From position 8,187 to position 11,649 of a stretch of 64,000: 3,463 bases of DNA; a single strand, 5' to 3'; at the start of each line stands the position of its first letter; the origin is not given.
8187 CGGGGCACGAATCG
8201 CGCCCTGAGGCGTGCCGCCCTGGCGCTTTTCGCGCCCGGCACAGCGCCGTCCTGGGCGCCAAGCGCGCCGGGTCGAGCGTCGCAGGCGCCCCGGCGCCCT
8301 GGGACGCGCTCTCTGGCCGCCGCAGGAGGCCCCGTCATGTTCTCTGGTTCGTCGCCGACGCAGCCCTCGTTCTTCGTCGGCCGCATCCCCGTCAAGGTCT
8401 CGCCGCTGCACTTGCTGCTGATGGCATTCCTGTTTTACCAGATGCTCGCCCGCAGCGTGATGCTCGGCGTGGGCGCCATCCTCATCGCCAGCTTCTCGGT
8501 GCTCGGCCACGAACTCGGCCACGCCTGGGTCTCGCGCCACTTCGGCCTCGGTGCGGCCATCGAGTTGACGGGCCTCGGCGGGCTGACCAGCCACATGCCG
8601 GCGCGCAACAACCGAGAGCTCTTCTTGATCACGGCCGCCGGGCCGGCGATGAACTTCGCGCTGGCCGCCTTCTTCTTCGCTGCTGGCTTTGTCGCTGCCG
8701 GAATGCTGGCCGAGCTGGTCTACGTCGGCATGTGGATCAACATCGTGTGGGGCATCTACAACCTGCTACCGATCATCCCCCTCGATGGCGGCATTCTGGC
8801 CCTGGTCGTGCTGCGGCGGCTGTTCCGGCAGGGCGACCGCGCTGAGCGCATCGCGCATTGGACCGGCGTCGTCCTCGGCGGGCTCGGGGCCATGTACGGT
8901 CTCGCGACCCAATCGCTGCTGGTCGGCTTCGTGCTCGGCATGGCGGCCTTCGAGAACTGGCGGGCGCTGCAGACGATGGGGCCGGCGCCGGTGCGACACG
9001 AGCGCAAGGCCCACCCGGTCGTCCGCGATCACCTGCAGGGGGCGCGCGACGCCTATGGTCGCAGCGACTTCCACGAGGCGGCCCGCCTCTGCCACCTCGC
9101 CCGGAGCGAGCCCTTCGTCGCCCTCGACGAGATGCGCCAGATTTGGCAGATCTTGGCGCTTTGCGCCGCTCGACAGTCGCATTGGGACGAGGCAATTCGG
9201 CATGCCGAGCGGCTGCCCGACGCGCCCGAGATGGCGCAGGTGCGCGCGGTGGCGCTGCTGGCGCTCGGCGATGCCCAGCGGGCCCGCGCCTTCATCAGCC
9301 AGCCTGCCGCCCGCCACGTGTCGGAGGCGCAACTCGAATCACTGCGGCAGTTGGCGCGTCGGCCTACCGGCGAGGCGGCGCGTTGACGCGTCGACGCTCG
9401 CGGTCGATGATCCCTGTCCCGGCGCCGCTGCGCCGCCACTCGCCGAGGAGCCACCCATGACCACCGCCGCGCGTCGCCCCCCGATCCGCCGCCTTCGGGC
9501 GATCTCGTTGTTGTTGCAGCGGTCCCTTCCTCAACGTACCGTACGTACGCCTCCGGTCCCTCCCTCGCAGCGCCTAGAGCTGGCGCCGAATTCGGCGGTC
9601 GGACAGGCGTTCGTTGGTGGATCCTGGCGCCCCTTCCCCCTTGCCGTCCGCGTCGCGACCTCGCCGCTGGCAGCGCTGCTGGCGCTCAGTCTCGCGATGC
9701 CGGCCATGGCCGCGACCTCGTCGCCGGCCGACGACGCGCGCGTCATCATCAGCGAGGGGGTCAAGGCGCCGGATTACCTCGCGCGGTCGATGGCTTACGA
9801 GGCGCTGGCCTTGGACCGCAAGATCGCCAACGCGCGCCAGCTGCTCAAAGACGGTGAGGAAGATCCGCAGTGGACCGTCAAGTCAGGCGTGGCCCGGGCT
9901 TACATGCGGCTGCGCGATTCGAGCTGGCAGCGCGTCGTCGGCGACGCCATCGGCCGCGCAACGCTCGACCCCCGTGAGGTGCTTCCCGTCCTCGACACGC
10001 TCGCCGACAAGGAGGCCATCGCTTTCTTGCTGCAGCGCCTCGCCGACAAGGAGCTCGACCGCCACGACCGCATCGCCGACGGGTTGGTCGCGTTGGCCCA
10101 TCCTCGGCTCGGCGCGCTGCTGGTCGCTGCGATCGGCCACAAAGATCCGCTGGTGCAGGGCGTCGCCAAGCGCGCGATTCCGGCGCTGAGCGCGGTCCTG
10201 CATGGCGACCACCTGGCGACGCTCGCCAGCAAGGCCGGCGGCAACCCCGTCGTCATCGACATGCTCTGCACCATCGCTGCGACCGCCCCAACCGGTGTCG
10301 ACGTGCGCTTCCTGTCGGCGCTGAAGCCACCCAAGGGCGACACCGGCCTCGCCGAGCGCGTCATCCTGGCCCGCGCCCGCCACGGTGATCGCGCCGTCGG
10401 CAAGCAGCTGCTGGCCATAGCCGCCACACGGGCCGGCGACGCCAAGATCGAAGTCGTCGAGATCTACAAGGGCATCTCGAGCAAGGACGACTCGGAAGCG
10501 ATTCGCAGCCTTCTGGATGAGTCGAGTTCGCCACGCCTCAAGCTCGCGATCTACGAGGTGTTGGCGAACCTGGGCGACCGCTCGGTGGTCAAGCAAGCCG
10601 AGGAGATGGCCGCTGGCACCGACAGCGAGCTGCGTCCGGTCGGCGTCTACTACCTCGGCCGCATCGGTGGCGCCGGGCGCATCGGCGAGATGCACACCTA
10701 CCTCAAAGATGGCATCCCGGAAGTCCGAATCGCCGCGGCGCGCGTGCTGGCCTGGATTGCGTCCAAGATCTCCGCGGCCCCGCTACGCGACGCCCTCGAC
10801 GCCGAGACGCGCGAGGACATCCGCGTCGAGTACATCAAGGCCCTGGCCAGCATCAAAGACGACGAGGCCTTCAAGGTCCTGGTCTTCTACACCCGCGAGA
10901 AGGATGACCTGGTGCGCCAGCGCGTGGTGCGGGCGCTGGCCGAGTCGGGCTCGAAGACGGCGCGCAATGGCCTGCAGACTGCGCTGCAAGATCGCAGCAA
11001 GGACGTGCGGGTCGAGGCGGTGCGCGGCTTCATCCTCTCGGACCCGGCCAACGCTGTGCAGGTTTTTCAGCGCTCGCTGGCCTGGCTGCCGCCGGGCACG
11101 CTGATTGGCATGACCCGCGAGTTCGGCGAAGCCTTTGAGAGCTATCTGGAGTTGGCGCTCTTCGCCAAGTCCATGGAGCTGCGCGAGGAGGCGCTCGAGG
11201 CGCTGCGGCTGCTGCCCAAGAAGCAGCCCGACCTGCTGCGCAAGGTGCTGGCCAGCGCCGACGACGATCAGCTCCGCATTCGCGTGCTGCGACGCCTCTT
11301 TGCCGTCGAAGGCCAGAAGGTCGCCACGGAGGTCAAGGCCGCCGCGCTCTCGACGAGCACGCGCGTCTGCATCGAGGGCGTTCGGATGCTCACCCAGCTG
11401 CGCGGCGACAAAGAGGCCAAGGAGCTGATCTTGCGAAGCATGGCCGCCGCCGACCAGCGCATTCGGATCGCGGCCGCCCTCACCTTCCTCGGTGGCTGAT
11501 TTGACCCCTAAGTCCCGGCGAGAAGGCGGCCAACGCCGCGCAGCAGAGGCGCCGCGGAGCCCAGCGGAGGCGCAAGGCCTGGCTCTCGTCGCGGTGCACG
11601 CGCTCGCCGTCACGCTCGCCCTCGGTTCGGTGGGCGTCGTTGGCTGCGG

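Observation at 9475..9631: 149-bp MITE-like element with a 4-bp target-site duplication, inserted in-frame into the signal-peptide codons of a HEAT-repeat gene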

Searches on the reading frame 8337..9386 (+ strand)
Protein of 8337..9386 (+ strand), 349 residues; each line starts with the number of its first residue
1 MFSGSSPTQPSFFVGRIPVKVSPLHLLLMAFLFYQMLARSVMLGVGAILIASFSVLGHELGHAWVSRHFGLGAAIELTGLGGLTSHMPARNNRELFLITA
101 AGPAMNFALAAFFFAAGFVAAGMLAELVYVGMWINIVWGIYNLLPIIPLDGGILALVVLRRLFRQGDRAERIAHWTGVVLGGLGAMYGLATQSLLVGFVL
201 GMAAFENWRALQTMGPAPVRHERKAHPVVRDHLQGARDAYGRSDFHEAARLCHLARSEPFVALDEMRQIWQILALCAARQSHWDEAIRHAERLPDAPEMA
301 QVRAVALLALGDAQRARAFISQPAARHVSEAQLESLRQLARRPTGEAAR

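Call 50: search_protein_families(library=pfam, proteins=[window:8337-9386:+], max_evalue=0.001)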
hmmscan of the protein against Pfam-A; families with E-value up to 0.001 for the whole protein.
window:8337-9386:+ (349 aa): 1 family
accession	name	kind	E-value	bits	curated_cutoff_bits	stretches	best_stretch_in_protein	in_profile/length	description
PF02163.28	Peptidase_M50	-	7.1e-15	55.4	27.2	2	122-180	158-217/221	Peptidase family M50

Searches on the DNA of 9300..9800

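Call 22: search_rna_families(source=window, start=9300, end=9800, threshold=evalue, max_evalue=10)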
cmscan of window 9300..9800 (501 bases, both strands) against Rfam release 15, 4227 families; matches with E-value up to 10: 4.
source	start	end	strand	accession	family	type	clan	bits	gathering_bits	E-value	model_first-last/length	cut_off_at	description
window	9709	9767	-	RF03191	mir-1913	Gene; miRNA;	-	20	105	0.24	1-80/80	no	mir-1913 microRNA precursor family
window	9300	9375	+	RF03006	M23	Gene; sRNA;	-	16.2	41.2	2.4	1-53/53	no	M23 RNA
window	9359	9396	+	RF02927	Actino-ugpB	Gene; sRNA;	-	15.6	42.5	3.2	11-48/61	no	Actino-ugpB RNA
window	9652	9679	-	RF01340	CRISPR-DR29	Gene; CRISPR;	-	14.2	39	5.8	1-37/37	no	CRISPR RNA direct repeat element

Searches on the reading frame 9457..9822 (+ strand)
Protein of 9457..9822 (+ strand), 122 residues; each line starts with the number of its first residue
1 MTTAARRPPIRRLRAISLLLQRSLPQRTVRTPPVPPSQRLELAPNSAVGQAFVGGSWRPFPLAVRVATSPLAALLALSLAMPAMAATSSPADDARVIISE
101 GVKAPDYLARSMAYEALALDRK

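Call 81: search_protein_families(library=pfam, proteins=[window:9457-9822:+], max_evalue=10)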
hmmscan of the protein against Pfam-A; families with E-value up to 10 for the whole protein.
seq(122 aa): 0 families

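Call 82: search_protein_families(library=ncbifam, proteins=[window:9457-9822:+], max_evalue=10)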
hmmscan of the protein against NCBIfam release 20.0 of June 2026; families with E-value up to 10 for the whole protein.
seq(122 aa): 1 family
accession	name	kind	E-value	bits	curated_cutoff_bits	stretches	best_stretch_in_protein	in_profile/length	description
NF047414.1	BRANT_His_rich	hypoth_equivalog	0.018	16.1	44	1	72-104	7-40/62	His-rich protein BRANT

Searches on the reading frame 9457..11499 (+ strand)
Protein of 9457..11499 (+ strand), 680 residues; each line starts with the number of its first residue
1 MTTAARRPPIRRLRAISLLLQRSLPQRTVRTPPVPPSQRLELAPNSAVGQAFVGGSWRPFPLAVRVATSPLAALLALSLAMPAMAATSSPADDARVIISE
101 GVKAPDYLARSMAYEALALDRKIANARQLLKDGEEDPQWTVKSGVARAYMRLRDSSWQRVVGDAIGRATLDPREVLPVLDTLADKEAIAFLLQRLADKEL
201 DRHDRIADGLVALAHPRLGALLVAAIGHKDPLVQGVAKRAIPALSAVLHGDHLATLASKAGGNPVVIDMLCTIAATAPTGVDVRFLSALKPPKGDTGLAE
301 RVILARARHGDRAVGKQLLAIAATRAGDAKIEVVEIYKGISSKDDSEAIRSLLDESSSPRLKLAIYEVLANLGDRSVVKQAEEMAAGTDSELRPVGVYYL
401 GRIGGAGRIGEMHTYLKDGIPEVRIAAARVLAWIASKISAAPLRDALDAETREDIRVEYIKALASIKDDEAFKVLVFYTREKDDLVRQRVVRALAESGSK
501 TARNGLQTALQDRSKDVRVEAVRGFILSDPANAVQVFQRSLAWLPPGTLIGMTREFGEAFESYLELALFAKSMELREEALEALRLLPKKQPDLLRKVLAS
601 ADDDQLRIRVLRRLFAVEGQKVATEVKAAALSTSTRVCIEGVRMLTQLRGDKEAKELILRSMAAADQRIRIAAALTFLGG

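Call 11: find_homologous_proteins(query=window:9457-11499:+)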
Query window:9457-11499:+ (680 aa): 37 proteins with E <= 0.001 among 8000 candidates.
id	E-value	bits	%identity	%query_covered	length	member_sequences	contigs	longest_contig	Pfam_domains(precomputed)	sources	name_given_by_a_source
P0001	0.0e+0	1223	93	91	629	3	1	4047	PF03130.23,PF13646.13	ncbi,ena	-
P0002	1.5e-277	941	75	86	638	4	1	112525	PF03130.23,PF13646.13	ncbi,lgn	-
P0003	1.4e-253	862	66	91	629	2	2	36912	PF02985.29,PF03130.23,PF13646.13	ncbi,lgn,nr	ncbi:MAG: HEAT repeat domain-containing protein [Deltaproteobacteria bacterium]|nr:HEAT repeat domai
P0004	3.5e-253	860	65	91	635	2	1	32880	PF02985.29,PF03130.23,PF13646.13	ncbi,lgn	ncbi:MAG: hypothetical protein RIT45_1977 [Pseudomonadota bacterium]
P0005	4.5e-251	853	67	88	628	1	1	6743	PF02985.29,PF03130.23,PF13646.13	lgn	-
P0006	7.4e-243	826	63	91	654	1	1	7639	PF02985.29,PF03130.23,PF13646.13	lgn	-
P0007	6.2e-192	658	54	86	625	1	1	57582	PF02985.29,PF03130.23,PF13646.13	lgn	-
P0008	2.3e-190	653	53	90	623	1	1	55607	PF03130.23,PF13646.13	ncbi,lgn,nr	ncbi:MAG: HEAT repeat domain-containing protein [Myxococcales bacterium]|nr:HEAT repeat domain-conta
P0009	2.7e-189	649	55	86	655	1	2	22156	PF02985.29,PF03130.23,PF13646.13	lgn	-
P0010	1.6e-188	647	53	88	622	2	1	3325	PF02985.29,PF13646.13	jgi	-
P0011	2.2e-188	646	54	86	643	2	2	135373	PF03130.23,PF13646.13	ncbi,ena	-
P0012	1.4e-187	644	54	89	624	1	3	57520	PF02985.29,PF13646.13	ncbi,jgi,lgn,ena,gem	-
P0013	3.4e-184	632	68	64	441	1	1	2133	PF03130.23,PF13646.13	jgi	jgi:HEAT repeat protein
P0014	1.4e-183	630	53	87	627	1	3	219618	PF02985.29,PF13646.13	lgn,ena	-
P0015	4.3e-182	625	53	85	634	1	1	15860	PF02985.29,PF03130.23,PF13513.13,PF13646.13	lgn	-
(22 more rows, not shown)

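Call 13: find_encoding_contigs(protein=P0001, flank=10000, max_places=4)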
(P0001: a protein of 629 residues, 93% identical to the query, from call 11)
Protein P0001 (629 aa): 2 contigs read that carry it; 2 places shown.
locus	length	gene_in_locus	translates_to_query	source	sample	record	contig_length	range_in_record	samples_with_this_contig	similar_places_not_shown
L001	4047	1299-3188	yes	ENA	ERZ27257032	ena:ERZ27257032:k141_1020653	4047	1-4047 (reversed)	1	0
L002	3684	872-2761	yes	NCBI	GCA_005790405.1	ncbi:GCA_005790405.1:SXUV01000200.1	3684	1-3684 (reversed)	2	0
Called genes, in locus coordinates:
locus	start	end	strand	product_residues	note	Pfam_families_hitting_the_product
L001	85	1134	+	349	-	PF02163:Peptidase_M50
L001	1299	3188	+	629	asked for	PF03130:HEAT_PBS (faint), PF13646:HEAT_2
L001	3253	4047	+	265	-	?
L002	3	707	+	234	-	?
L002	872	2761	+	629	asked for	PF03130:HEAT_PBS (faint), PF13646:HEAT_2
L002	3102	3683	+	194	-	?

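Call 14: find_encoding_contigs(protein=window:9457-11499:+, flank=10000, max_places=4)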
Protein window:9457-11499:+ (680 aa): 9 contigs read that carry it; 2 places shown.
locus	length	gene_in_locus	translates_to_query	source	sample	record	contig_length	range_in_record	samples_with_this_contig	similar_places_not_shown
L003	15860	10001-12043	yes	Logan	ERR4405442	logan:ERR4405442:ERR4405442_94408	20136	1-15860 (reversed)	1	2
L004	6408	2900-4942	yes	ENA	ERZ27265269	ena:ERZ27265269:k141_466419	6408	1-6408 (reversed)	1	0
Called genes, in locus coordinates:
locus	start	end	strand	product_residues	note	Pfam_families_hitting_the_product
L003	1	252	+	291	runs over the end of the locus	PF00378:ECH_1, PF16113:ECH_2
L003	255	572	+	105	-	PF03091:CutA1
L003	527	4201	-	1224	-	PF13360:PQQ_2 (faint), PF13517:FG-GAP_3 (faint), PF16743:PliI (faint), PF01839:FG-GAP (faint)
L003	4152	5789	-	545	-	PF00890:FAD_binding_2, PF01266:DAO, PF07992:Pyr_redox_2 (faint), PF02910:Succ_DH_flav_C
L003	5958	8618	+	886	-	-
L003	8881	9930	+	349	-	PF02163:Peptidase_M50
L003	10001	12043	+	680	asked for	PF03130:HEAT_PBS (faint), PF13646:HEAT_2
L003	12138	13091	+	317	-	-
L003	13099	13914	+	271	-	-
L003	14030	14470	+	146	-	-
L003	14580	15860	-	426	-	?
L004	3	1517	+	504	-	?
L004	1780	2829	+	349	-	PF02163:Peptidase_M50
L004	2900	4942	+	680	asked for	PF03130:HEAT_PBS (faint), PF13646:HEAT_2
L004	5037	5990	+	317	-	-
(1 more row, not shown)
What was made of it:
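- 9457..11499 (+): HEAT-repeat gene, present allele of 680 aa. The signal peptide is interrupted by the element, and the predicted cleavage site is AMA/ATSS. This exact protein is called on 9 metagenome contigs (call 14).
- The 680-aa allele is found on 9 contigs from several assemblies (call 14).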

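Call 41: find_encoding_contigs(protein=P0002, flank=10000, max_places=2)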
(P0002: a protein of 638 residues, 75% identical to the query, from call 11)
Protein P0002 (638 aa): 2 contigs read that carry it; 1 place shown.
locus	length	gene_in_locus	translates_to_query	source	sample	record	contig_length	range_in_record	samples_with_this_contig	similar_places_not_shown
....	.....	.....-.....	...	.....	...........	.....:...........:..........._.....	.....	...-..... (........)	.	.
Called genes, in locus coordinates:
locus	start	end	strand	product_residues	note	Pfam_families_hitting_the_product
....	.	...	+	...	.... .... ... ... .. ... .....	-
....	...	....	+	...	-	-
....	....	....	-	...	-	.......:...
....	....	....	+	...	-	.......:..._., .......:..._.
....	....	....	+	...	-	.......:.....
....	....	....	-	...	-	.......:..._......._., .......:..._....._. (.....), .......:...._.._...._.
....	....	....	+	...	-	-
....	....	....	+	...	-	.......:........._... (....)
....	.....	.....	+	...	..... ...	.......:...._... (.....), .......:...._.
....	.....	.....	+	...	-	-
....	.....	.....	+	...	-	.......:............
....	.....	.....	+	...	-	-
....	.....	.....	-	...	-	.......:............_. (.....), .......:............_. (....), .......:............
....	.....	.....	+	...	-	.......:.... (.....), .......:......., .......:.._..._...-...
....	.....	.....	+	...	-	-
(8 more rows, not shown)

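Call 50: search_protein_families(library=pfam, proteins=[window:9457-11499:+], max_evalue=0.001)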
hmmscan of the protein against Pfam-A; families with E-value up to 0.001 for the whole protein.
window:9457-11499:+ (680 aa): 2 families
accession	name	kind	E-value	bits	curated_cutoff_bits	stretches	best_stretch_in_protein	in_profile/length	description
PF13646.12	HEAT_2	-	1.9e-24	86.2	27.7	2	441-522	2-84/88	HEAT repeats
PF03130.22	HEAT_PBS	-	2.1e-05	25.1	20.9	0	423-448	1-26/27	PBS lyase HEAT-like repeat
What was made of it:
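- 9457..11499 (+): Pfam HEAT_2 at 1.9e-24 (call 50).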

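Call 65: list_cluster_members(proteins=[P0001, window:9457-11496:+, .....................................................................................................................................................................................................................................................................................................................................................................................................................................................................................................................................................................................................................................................])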
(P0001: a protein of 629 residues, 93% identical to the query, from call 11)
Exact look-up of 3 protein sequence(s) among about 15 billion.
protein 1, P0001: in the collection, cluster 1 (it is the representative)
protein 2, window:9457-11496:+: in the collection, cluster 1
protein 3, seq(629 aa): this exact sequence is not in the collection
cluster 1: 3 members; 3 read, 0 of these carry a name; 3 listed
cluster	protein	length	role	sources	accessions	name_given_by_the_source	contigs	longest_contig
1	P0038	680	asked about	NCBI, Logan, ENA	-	-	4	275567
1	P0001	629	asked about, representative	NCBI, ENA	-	-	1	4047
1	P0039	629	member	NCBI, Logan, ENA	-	-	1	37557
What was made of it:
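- The identical 680-aa product is called on 9 contigs from independent assemblies (Logan, ENA, NCBI), some of 0.2-1 Mb (calls 14, 65).
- Tried and rejected: Even the window's own 680-aa protein is hidden there, inside a 90% cluster whose representative lacks the insert (call 65). The reconstructed 629-aa protein is not in the collection (call 65), so the insertion looks fixed in the sampled populations.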

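Call 68: find_encoding_contigs(protein=P0039, flank=10000, max_places=2)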
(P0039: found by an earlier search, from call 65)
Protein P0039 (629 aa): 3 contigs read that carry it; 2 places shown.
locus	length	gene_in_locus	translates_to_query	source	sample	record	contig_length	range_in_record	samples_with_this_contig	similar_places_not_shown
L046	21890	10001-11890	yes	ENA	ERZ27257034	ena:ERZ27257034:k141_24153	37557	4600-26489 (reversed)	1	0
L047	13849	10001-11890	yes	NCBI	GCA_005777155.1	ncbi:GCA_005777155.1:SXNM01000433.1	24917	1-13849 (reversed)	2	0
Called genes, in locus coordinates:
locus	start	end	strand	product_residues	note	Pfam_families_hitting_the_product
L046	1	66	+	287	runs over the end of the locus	PF00378:ECH_1, PF16113:ECH_2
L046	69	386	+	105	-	PF03091:CutA1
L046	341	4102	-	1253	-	PF01839:FG-GAP (faint), PF13517:FG-GAP_3 (weak), PF13360:PQQ_2 (weak)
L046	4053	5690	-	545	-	PF00890:FAD_binding_2, PF01266:DAO, PF07992:Pyr_redox_2 (faint), PF02910:Succ_DH_flav_C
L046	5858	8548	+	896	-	-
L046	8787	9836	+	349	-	PF02163:Peptidase_M50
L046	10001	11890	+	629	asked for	PF03130:HEAT_PBS (faint), PF13646:HEAT_2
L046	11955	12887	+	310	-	-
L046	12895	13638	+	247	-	PF00462:Glutaredoxin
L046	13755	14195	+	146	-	-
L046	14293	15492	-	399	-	-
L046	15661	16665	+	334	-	PF00069:Pkinase, PF03109:ABC1 (faint), PF07714:PK_Tyr_Ser-Thr, PF06293:Kdo (weak)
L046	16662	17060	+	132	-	-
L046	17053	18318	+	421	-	-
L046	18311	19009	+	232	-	PF00005:ABC_tran, PF13304:AAA_21 (faint)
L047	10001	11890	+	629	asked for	PF03130:HEAT_PBS (faint), PF13646:HEAT_2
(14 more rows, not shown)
